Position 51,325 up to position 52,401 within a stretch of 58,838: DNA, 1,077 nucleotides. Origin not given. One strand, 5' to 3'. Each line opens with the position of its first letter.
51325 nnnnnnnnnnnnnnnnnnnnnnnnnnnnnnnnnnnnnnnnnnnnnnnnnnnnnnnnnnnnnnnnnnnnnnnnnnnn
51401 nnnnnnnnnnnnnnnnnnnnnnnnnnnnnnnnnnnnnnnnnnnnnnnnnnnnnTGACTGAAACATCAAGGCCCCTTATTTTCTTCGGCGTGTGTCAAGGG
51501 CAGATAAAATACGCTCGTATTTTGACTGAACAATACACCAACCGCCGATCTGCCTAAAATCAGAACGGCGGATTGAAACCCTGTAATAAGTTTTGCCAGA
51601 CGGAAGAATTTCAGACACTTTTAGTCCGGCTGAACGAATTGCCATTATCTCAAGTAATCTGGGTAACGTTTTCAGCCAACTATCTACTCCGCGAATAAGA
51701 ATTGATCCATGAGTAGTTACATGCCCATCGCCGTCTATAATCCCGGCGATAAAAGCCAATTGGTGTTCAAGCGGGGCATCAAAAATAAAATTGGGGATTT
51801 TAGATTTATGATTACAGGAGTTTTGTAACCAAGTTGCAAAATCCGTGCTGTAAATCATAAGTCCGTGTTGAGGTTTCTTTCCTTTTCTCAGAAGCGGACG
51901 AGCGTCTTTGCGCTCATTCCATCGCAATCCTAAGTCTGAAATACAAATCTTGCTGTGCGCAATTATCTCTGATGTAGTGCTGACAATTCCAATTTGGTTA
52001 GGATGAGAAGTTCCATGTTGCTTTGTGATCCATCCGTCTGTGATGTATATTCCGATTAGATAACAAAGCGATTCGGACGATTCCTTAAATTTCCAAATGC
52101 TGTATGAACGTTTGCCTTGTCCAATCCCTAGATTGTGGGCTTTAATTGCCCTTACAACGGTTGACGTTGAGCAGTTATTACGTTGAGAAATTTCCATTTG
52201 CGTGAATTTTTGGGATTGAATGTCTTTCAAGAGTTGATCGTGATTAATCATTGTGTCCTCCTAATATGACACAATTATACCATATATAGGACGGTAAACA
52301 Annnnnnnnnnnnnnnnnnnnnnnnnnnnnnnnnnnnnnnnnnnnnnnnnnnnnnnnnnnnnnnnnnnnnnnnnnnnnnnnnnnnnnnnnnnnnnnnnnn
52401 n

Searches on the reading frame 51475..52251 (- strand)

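Call 96: search_protein_families(library=pfam, proteins=[window:51475-52251:-], max_evalue=0.001)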
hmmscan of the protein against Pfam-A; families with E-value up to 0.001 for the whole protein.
window:51475-52251:- (258 aa): 2 families
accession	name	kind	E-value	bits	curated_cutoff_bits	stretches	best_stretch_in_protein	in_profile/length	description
PF14528.11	LAGLIDADG_3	-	4.8e-07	30.4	22.5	0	63-138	5-73/82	LAGLIDADG-like domain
PF05204.19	Hom_end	-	0.00025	21.6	21.1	0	151-185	1-37/110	Homing endonuclease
